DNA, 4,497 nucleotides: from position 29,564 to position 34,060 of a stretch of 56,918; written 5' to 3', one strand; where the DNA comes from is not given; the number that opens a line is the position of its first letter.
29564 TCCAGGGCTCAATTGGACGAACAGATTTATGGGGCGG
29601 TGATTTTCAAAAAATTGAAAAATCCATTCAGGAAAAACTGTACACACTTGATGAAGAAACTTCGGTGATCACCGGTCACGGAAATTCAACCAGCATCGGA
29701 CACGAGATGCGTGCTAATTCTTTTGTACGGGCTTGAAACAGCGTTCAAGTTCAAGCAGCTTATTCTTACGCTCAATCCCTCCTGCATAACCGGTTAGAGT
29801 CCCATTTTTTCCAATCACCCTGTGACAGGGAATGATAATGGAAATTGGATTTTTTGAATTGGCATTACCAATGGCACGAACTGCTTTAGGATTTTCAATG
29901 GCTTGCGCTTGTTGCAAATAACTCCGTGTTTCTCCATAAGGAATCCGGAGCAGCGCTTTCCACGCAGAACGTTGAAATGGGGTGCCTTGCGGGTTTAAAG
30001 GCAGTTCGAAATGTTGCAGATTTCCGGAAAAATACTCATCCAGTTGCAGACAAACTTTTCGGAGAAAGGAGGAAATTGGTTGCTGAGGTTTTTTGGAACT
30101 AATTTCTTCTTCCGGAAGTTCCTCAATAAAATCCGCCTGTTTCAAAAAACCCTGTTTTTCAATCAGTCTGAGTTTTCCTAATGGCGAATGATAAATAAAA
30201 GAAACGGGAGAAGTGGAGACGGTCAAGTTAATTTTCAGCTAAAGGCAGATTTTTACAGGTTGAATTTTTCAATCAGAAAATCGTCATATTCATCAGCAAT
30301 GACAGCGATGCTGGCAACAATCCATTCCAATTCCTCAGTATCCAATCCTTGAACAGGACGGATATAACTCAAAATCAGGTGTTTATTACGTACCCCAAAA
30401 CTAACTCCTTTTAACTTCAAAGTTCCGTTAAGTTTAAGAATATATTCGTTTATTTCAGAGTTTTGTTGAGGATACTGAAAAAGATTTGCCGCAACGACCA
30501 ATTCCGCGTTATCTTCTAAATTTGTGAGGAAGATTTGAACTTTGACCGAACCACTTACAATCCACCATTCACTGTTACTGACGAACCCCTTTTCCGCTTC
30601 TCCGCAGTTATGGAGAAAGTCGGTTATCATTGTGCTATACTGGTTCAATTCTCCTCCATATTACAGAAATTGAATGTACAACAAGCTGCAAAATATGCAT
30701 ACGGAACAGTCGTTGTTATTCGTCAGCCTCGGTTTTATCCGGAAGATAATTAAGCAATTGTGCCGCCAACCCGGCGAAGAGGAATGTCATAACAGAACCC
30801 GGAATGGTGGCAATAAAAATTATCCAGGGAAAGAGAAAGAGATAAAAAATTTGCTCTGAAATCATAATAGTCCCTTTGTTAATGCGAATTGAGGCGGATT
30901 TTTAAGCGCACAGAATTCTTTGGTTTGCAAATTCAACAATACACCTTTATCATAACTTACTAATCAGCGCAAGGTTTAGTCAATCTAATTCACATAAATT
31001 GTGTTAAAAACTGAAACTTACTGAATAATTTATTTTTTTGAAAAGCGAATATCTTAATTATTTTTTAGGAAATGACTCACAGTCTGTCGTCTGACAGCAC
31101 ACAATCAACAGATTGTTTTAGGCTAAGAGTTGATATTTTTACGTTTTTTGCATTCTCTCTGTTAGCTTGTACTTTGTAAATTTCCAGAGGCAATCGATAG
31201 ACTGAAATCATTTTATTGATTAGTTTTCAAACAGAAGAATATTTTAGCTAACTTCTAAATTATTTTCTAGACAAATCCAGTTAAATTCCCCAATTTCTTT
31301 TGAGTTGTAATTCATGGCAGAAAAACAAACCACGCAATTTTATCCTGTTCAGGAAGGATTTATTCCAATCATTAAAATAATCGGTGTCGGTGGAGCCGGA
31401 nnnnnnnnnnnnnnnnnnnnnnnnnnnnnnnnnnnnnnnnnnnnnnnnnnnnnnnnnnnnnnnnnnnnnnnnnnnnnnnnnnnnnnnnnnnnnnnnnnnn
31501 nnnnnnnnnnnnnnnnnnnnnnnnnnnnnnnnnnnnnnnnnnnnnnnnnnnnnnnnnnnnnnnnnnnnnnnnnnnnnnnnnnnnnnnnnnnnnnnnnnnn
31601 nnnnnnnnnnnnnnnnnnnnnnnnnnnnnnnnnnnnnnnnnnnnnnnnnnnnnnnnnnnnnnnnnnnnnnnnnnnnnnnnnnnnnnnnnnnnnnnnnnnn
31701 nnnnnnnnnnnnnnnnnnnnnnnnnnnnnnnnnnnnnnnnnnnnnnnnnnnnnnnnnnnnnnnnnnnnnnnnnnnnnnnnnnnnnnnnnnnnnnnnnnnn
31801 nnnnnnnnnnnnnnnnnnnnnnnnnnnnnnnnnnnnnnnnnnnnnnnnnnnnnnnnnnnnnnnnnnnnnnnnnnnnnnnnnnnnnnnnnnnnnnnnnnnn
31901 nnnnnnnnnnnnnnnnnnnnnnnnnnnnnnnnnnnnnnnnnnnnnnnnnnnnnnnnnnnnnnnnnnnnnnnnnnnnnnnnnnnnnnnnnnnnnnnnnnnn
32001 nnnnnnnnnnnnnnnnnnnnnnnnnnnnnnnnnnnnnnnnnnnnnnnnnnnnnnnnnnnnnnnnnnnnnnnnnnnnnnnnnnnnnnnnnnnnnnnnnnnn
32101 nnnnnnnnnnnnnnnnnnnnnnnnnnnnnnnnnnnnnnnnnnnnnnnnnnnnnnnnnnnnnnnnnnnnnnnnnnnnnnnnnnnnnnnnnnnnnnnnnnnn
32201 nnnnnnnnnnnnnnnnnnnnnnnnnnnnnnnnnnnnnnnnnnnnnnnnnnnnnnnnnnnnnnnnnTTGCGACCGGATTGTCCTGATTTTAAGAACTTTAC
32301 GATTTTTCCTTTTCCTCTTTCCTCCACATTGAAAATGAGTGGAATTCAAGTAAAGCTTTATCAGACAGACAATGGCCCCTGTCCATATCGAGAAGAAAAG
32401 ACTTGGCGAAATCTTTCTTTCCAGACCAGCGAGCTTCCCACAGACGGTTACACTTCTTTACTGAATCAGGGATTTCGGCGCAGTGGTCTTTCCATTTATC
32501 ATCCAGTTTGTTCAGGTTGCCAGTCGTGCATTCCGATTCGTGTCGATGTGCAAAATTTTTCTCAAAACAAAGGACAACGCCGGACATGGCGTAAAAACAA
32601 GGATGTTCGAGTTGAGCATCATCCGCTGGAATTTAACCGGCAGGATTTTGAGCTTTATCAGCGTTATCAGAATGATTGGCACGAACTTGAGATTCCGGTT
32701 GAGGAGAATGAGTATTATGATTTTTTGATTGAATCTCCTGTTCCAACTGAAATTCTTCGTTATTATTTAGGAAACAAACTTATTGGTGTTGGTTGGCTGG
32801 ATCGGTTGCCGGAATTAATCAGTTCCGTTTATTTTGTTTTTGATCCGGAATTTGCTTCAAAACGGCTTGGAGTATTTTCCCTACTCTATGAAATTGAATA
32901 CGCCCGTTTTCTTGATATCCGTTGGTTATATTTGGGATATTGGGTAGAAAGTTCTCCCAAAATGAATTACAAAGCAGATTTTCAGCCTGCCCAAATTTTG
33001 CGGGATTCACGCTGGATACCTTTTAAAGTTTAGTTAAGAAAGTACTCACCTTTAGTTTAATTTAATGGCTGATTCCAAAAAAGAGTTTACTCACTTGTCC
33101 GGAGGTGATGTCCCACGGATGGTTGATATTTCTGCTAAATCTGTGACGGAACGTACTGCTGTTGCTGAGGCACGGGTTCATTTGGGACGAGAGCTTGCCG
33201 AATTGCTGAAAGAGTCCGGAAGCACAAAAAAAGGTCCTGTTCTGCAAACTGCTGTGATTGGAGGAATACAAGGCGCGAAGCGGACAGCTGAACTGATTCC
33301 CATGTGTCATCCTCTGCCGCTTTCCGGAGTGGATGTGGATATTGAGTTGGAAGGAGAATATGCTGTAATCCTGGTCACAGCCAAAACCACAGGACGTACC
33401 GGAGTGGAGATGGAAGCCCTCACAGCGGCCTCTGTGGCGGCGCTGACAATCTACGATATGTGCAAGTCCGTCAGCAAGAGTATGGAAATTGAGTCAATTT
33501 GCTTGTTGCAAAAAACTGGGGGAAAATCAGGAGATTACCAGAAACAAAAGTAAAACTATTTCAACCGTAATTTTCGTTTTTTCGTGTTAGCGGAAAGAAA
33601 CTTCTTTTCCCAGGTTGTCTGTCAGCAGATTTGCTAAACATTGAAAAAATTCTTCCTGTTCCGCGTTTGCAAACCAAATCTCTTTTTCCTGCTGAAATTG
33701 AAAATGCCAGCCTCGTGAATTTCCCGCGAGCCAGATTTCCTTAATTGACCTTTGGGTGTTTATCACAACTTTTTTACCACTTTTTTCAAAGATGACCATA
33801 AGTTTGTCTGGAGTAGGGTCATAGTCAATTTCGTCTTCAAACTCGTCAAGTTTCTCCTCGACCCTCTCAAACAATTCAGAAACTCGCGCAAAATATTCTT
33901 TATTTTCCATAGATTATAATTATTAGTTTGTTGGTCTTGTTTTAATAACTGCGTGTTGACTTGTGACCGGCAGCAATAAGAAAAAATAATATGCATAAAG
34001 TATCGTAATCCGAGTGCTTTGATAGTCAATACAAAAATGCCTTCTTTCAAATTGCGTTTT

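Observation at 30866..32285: Core-only FtsZ paralogue outside any division cluster, behind a 448-bp non-coding leader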

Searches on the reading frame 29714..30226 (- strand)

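Call 3: search_protein_families(library=pfam, proteins=[window:29714-30226:-])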
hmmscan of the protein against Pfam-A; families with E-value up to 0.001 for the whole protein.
window:29714-30226:- (170 aa): 2 families
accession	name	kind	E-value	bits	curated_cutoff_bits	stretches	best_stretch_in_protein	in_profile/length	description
PF01035.26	DNA_binding_1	-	2.5e-34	117.4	27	1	83-162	1-80/81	6-O-methylguanine DNA methyltransferase, DNA binding domain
PF02870.21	Methyltransf_1N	-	2.7e-07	31.4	21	1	11-78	5-70/71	6-O-methylguanine DNA methyltransferase, ribonuclease-like domain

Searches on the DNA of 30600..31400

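Call 20: search_rna_families(source=window, start=30600, end=31400, threshold=evalue, max_evalue=1)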
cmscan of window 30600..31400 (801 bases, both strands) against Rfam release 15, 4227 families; matches with E-value up to 1: 1.
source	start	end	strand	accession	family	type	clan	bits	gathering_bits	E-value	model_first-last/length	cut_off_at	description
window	30805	30864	+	RF00212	SNORD38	Gene; snRNA; snoRNA; CD-box;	CL00051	18.7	44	0.91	1-70/70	no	Small nucleolar RNA SNORD38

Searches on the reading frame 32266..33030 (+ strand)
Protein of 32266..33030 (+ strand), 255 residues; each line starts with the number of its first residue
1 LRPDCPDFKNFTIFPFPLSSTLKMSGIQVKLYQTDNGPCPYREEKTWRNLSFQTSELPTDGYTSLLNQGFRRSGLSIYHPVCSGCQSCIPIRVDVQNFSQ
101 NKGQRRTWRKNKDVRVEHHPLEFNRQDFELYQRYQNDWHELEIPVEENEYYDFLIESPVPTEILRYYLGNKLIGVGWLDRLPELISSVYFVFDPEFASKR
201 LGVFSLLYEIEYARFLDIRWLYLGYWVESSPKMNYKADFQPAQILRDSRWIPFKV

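Call 3: search_protein_families(library=pfam, proteins=[window:32266-33030:+])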
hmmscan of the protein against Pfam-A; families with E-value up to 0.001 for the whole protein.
window:32266-33030:+ (255 aa): 2 families
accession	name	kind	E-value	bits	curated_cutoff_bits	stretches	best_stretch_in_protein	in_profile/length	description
PF04377.21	ATE_C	-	9.5e-39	133.2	25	1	127-245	2-121/122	Arginine-tRNA-protein transferase, C terminus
PF04376.19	ATE_N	-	4e-19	69.1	27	1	38-106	2-72/72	Arginine-tRNA-protein transferase, N terminus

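Call 57: search_protein_families(library=ncbifam, proteins=[window:32335-33030:+], max_evalue=0.001)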
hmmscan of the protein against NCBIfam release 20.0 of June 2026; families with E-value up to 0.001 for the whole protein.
window:32335-33030:+ (232 aa): 7 families
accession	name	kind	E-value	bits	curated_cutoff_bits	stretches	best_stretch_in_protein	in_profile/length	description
NF002341.0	PRK01305.1-1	equivalog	7e-67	225.7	252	1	5-230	12-240/247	arginyltransferase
NF002346.0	PRK01305.2-3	equivalog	4.9e-60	203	170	1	10-227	22-242/247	arginyltransferase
NF002344.0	PRK01305.2-1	equivalog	2e-53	181.6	252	1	11-225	8-227/241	arginyltransferase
NF002342.0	PRK01305.1-3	equivalog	4.7e-50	170.4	205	1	5-230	10-238/239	arginyltransferase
NF002345.0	PRK01305.2-2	equivalog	1.8e-49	168.9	246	1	4-227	4-228/230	arginyltransferase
NF002343.0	PRK01305.1-4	equivalog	3.7e-49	167.3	267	1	5-230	9-244/256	arginyltransferase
NF002347.0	PRK01305.2-4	equivalog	2.3e-47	161.9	358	1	6-228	8-231/236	arginyltransferase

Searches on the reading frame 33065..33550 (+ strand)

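Call 3: search_protein_families(library=pfam, proteins=[window:33065-33550:+])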
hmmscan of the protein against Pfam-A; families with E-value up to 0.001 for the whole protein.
window:33065-33550:+ (162 aa): 1 family
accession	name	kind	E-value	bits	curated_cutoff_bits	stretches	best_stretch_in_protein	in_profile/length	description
PF01967.27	MoaC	-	1.9e-52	177.3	27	1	19-153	1-136/136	MoaC family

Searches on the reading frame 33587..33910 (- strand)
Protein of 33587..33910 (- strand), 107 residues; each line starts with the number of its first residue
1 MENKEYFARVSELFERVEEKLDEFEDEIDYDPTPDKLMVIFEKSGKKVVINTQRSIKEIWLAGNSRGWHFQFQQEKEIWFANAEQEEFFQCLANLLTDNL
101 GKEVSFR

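Call 3: search_protein_families(library=pfam, proteins=[window:33587-33910:-])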
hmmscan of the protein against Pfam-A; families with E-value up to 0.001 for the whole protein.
window:33587-33910:- (107 aa): 1 family
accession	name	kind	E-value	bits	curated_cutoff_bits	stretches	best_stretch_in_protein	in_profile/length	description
PF01491.21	Frataxin_Cyay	-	6.2e-19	68.5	21.3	1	1-104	1-107/107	Frataxin-like domain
